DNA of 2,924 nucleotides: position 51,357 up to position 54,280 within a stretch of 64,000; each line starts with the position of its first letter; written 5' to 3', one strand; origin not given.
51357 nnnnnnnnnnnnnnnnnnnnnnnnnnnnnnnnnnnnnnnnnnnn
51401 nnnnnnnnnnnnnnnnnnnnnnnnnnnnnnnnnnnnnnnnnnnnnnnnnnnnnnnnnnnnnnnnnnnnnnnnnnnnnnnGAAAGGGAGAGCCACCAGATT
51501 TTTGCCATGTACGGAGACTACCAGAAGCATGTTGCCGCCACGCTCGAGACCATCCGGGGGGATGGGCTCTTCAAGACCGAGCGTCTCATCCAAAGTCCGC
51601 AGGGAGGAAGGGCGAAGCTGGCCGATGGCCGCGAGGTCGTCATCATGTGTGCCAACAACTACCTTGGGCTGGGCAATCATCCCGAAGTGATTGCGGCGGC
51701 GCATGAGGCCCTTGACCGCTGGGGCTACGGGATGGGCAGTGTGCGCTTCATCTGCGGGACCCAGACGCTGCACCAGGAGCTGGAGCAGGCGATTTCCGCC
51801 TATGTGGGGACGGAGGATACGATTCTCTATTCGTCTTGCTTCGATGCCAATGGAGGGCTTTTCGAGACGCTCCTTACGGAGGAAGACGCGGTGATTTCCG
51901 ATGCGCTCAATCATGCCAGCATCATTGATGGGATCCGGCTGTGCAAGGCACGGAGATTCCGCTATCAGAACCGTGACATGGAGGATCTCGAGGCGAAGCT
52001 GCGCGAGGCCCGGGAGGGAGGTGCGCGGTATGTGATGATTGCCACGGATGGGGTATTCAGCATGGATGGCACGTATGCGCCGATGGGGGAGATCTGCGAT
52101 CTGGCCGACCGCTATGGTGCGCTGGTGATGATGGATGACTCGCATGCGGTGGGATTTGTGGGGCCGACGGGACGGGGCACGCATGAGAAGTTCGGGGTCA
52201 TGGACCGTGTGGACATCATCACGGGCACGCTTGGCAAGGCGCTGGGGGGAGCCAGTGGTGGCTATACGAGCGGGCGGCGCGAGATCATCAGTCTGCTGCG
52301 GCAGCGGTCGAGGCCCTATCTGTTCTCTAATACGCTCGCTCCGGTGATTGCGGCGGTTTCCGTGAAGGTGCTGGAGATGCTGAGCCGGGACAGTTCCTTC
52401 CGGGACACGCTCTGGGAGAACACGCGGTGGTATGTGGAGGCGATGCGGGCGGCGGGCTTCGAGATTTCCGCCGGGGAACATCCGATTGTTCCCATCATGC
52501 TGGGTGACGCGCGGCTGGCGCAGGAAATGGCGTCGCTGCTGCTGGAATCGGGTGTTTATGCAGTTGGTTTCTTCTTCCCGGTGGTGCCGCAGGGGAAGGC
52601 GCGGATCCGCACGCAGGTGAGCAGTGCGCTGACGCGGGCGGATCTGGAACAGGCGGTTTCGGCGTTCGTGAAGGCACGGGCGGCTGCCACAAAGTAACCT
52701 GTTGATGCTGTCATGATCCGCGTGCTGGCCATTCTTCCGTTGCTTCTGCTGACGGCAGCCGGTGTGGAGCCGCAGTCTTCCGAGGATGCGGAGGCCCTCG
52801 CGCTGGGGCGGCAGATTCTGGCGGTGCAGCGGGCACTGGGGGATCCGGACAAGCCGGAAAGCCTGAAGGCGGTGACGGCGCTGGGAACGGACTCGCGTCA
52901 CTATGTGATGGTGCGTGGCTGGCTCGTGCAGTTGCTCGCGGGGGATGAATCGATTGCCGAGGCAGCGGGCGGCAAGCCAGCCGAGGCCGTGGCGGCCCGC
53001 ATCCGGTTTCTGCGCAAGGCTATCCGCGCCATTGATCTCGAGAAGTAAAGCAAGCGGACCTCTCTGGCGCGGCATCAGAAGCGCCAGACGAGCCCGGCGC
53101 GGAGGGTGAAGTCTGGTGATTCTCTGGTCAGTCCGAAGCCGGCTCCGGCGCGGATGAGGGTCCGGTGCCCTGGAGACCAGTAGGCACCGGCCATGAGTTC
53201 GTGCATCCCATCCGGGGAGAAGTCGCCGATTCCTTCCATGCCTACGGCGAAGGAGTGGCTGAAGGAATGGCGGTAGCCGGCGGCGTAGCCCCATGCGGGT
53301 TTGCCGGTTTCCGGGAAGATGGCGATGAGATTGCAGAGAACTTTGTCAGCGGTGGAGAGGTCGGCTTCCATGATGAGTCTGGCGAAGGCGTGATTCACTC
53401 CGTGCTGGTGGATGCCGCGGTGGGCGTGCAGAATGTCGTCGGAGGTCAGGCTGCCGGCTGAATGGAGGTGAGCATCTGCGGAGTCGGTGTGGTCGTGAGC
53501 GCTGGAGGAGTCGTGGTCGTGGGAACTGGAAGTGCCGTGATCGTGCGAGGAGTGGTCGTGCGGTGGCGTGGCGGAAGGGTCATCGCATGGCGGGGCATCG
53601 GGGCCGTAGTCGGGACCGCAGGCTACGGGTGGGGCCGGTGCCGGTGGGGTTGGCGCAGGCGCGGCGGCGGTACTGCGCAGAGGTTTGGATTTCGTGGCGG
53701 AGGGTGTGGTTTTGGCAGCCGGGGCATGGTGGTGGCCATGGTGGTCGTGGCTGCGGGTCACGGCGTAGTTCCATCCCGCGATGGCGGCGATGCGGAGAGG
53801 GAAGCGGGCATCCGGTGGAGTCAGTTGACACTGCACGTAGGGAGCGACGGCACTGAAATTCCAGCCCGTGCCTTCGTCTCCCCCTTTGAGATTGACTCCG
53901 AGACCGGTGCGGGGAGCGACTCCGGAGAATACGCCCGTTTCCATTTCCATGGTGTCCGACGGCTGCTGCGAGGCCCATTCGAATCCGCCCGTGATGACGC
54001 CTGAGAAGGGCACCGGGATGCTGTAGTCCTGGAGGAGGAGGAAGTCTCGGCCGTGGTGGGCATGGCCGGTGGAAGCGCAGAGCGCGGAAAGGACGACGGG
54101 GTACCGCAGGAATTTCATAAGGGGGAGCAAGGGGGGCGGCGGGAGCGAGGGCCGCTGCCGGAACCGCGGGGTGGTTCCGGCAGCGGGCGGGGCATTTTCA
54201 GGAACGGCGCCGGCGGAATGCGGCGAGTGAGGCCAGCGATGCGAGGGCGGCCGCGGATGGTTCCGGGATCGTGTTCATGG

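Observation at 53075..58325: Candidate haem-dependent metal-handling cluster: di-haem peroxidase-propeller fusion, Trp-rich PEP-CTERM protein, His-rich OM barrel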

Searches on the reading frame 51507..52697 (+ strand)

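Call 81: search_protein_families(library=pfam, proteins=[window:51507-52697:+], max_evalue=0.001)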
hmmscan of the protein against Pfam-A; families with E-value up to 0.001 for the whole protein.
window:51507-52697:+ (396 aa): 2 families
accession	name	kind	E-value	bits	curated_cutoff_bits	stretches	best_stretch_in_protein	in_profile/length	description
PF00155.27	Aminotran_1_2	-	1.2e-60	206.1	19.7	1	43-387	2-361/361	Aminotransferase class I and II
PF01041.23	DegT_DnrJ_EryC1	-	0.00041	20.1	19.8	1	89-217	26-152/360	DegT/DnrJ/EryC1/StrS aminotransferase family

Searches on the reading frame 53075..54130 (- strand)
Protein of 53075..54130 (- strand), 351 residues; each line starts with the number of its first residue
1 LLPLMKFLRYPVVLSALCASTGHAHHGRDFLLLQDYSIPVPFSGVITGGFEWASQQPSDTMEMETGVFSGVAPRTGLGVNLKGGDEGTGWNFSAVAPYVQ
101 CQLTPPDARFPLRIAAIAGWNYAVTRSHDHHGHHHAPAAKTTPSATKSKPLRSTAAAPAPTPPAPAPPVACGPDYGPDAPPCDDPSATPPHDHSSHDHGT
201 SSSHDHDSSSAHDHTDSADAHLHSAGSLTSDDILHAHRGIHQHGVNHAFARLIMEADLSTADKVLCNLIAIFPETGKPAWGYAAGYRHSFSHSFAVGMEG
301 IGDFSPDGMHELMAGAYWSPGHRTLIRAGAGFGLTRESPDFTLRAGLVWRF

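Call 3: search_protein_families(library=pfam, proteins=[window:53075-54130:-], max_evalue=0.1)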
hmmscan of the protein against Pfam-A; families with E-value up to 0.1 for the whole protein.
window:53075-54130:- (351 aa): 0 families

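Call 4: search_protein_families(library=ncbifam, proteins=[window:53075-54130:-], max_evalue=0.1)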
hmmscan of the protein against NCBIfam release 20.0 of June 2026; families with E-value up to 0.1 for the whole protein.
window:53075-54130:- (351 aa): 0 families

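Call 36: search_protein_families(library=pfam, alignment_id=A4, max_evalue=10)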
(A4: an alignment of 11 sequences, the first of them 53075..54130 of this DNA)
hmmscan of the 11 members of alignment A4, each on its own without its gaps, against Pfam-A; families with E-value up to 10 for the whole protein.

A. member 1, window:53075-54130:- (351 aa): 0 families

B. families by the number of members that match (of 11 scanned): 4 families
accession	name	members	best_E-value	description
PF13505.12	OMP_b-brl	2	0.062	Outer membrane protein beta-barrel domain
PF04625.18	DEC-1_N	2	0.92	DEC-1 protein, N-terminal region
PF06112.16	Herpes_capsid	1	4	Gammaherpesvirus capsid protein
PF05132.19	RNA_pol_Rpc4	1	4.8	RNA polymerase III RPC4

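Call 37: search_solved_structures(query=A4, max_evalue=10, show_alignments=2)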
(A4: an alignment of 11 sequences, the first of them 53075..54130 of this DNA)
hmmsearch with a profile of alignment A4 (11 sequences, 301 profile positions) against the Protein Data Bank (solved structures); distinct sequences matched with E-value up to 10: 2.
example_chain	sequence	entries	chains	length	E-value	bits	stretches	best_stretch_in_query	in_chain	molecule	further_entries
4j5t_A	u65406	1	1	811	0.14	14.8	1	239-266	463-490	Mannosyl-oligosaccharide glucosidase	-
3r45_A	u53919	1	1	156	5.2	9.6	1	128-182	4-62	Histone H3-like centromeric protein A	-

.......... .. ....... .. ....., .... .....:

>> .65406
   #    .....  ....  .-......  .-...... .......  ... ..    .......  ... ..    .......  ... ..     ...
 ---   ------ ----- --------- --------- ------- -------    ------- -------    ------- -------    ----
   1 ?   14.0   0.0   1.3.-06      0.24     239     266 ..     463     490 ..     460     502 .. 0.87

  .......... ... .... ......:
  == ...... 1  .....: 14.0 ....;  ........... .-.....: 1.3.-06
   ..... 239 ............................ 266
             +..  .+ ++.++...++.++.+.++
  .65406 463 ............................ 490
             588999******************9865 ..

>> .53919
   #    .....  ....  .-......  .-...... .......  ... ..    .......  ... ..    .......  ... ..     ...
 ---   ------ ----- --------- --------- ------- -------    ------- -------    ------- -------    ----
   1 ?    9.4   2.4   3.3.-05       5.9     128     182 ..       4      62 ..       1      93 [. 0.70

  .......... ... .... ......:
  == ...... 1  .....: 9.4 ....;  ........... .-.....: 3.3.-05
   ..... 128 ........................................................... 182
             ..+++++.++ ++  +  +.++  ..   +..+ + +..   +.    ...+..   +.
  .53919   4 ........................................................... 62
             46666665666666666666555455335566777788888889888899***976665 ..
